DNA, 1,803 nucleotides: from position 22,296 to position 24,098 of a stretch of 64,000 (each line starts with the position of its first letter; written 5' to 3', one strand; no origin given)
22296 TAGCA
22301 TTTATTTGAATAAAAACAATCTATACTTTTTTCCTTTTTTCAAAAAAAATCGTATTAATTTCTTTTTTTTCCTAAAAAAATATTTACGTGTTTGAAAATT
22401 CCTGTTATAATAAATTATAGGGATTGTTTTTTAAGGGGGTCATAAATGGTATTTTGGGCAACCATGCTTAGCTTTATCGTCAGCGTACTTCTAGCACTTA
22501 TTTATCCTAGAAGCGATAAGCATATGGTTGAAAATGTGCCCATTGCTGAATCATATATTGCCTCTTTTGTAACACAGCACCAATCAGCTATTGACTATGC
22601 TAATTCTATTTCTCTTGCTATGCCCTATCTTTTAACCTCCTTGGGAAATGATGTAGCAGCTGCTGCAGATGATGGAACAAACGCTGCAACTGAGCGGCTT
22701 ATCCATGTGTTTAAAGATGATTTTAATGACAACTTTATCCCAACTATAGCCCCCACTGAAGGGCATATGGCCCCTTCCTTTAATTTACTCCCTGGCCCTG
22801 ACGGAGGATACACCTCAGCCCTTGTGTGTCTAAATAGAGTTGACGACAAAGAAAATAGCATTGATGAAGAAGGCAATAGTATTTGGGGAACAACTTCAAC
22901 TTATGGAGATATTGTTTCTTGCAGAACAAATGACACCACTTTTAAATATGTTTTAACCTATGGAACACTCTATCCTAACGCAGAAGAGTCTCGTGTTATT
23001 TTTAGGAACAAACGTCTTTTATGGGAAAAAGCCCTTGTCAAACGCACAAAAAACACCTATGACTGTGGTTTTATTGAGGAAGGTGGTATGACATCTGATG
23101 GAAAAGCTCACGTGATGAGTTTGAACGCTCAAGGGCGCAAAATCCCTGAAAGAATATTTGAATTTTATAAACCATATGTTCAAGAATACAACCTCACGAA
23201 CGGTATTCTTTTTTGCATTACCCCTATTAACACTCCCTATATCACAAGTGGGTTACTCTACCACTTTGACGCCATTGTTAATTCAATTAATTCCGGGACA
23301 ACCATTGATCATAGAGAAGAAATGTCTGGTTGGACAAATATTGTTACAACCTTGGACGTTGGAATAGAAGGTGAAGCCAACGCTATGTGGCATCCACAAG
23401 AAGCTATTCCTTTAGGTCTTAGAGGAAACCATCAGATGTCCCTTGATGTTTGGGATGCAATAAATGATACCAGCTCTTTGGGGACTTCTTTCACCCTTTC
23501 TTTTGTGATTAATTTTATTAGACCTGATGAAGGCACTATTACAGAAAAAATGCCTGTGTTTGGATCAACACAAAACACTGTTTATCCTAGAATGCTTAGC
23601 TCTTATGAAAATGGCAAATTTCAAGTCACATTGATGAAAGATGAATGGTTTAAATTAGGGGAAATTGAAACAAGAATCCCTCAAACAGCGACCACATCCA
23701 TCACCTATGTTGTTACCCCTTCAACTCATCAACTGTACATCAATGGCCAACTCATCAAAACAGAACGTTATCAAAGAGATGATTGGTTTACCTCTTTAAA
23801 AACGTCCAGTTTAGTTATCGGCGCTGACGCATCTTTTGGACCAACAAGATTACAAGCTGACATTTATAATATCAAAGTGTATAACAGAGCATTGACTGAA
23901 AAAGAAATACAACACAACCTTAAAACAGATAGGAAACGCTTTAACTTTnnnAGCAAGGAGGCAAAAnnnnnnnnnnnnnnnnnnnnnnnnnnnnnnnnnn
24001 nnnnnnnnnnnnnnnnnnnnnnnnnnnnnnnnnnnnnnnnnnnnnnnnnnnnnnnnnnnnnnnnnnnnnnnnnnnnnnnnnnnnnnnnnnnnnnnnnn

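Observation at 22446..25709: Orphan two-gene operon: LamG-lectin-domain membrane protein plus giant (580 aa) prepilin-signal protein, with no pilus machinery nearby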

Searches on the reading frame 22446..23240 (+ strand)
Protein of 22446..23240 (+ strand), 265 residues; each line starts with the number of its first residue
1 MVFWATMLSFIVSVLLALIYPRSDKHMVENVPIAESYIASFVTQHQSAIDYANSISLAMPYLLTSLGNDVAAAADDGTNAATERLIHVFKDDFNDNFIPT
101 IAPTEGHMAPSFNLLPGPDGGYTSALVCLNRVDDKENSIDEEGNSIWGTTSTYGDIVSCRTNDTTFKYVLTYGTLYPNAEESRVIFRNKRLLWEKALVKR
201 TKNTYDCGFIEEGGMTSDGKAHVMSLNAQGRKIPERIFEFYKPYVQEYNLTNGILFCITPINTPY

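Call 91: search_protein_representatives(protein=window:22446-23240:+)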
Query: 265 residues. Proteins with E-value up to 0.001 (for the whole library): 47; up to 1e-10: 16; up to 1e-30: 6. The best 47 are listed.
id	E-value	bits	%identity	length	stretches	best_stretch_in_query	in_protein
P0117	4.1e-90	318.0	60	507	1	1-265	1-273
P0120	2.2e-52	194.3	45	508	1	1-265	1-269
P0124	1.9e-51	191.3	46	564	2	121-265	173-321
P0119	2.7e-50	187.5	44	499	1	1-265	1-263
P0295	4.1e-47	177.1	40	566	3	1-120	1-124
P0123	1.3e-32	129.5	39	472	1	1-265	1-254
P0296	2.0e-26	109.3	34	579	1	1-265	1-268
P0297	1.1e-24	103.5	36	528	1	1-265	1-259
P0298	2.0e-24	102.7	36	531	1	1-265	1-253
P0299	2.1e-23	99.4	35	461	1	1-265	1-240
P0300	3.6e-22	95.4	37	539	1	1-265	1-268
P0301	8.9e-22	94.1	40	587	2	1-214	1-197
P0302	4.0e-20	88.7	34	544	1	1-236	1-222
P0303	2.7e-18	82.6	29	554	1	1-265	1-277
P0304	7.9e-12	61.5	37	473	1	1-265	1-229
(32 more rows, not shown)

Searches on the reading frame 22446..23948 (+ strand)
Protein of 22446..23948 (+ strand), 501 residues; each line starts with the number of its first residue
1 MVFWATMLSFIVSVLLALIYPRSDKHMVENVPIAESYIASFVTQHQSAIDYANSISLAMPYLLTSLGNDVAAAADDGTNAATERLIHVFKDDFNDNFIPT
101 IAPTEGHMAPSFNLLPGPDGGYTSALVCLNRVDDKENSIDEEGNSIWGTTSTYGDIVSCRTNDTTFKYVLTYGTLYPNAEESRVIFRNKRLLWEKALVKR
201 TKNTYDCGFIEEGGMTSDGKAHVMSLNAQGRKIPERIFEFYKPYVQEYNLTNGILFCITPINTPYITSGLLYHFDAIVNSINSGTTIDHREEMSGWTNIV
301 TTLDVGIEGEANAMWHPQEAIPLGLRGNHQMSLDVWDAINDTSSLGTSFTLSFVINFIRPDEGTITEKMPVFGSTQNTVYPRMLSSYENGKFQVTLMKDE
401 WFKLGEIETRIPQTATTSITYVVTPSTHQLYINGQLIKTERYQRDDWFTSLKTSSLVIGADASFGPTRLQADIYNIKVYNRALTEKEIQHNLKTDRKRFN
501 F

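Call 3: search_protein_families(library=pfam, proteins=[window:22446-23948:+], max_evalue=1)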
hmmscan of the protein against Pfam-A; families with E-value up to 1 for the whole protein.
window:22446-23948:+ (501 aa): 4 families
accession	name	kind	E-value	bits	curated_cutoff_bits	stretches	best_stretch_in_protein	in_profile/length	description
PF13385.13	Laminin_G_3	-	3.2e-12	47.3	27.6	1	346-489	16-151/151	Concanavalin A-like lectin/glucanases superfamily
PF22925.3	TS_C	-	0.0021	18.2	27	1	386-485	105-201/202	Trans-sialidase, C-terminal domain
PF02973.23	Sialidase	-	0.0022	18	26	1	425-491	116-184/189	Sialidase, N-terminal domain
PF09001.16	DUF1890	-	0.082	13.7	25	1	138-190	57-109/141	Domain of unknown function (DUF1890)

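Call 4: search_protein_families(library=ncbifam, proteins=[window:22446-23948:+], max_evalue=1)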
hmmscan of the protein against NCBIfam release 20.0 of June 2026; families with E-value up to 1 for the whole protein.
window:22446-23948:+ (501 aa): 0 families

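Call 7: find_homologous_proteins(query=window:22446-23948:+)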
Query window:22446-23948:+ (501 aa): 14 proteins with E <= 0.001 among 8000 candidates.
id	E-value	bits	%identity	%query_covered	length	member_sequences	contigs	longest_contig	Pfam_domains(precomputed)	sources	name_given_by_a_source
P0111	0.0e+0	1141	99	100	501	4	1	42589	PF13385.14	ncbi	-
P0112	1.5e-244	830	70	100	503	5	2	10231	PF13385.14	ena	-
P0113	8.3e-244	828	68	100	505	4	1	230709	PF13385.14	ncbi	-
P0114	3.2e-236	803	69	100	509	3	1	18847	PF13385.14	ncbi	-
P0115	2.3e-216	737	63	100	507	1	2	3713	PF13385.14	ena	-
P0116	4.6e-198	677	59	100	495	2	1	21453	PF13385.14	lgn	-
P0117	1.1e-158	547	52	100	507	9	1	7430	PF13385.14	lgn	-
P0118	2.7e-157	542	50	100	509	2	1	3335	PF13385.14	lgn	-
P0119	2.2e-103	365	38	100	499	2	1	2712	PF13385.14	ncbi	-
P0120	1.6e-98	349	38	100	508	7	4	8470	PF13385.14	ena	-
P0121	2.0e-98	348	37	100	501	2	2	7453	PF13385.14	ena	-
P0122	5.4e-89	317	39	97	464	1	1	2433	PF13385.14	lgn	-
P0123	1.7e-64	236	32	100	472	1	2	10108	PF13385.14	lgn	-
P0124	7.3e-64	234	32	100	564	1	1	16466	-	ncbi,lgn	-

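Call 37: predict_structure(alignment_id=A3)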
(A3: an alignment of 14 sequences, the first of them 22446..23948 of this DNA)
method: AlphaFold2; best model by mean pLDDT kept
length: 501 residues; sequences in the alignment: 14
mean_pLDDT: 81.3   pTM: 0.77
mean pLDDT of the five models: 81.3, 80.3, 79.9, 79.6, 78.4
residues with pLDDT >= 90: 150; 70-90: 260; 50-70: 72; < 50: 19
segments of 3 or more residues with pLDDT < 50: 20-30, 75-77, 180-183
pLDDT, mean of each block of 10 residues (from residue 1): 70 61 43 74 90 84 88 56 89 75 81 89 93 70 62 87 82 78 57 78 82 78 76 92 88 88 81 89 77 87 87 67 80 88 91 88 66 86 89 91 92 91 96 96 84 87 68 93 95 88 85
secondary structure, 60 per line:
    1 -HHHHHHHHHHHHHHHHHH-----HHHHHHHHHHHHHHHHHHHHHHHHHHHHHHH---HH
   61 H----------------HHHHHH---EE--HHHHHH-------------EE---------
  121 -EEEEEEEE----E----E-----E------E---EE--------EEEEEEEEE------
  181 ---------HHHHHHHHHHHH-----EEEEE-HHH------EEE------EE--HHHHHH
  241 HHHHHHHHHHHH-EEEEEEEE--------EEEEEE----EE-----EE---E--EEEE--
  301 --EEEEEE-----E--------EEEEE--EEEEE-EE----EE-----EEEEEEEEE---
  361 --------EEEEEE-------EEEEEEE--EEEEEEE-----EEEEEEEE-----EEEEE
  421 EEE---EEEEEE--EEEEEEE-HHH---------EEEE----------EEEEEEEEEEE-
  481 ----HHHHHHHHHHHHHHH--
elements in order: H2-19 H25-55 H78-83 H91-96 E122-129 E166-174 H190-201 E207-211 E222-224 H235-252 E254-261 E270-275 E295-298 E303-308 E323-327 E330-334 E349-357 E369-374 E382-388 E391-397 E403-410 E416-423 E427-432 E435-441 E455-458 E469-479 H485-499

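Call 50: search_solved_structures(query=A3, max_evalue=10, show_alignments=0)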
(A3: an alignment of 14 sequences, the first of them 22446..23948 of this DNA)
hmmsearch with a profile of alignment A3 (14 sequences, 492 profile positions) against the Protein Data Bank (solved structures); distinct sequences matched with E-value up to 10: 5.
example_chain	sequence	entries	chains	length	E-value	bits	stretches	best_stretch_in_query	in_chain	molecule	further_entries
4c1w_A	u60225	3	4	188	0.00063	21.9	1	312-481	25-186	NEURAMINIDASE | SIALIDASE A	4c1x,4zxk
2o4x_A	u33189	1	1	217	1.3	10.9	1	75-144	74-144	Staphylococcal nuclease domain-containing protein 1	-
5m9o_A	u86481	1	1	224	1.4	10.9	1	75-144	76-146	Staphylococcal nuclease domain-containing protein 1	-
2hqe_A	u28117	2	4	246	1.7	10.6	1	75-144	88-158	P100 Co-activator tudor domain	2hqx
3omc_A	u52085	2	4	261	1.8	10.5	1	75-144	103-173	Staphylococcal nuclease domain-containing protein 1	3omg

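Call 92: search_protein_families(library=phrogs, proteins=[window:22446-23948:+], max_evalue=0.01)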
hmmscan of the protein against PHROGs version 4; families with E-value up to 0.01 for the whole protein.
window:22446-23948:+ (501 aa): 4 families
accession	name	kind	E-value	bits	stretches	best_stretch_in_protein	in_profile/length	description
phrog_22373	-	unknown function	4.2e-05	23.1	1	426-490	354-420/688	-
phrog_17347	-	unknown function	9.7e-05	23.2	1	411-492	125-205/312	-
phrog_8510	-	head and packaging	0.001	17.8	1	329-499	1193-1346/1348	virion structural protein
phrog_24074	-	unknown function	0.0019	17.5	1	416-499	279-358/892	-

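Call 93: search_protein_families(library=padloc, proteins=[window:22446-23948:+], max_evalue=0.01)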
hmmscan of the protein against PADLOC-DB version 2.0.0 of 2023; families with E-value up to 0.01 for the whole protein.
window:22446-23948:+ (501 aa): 0 families
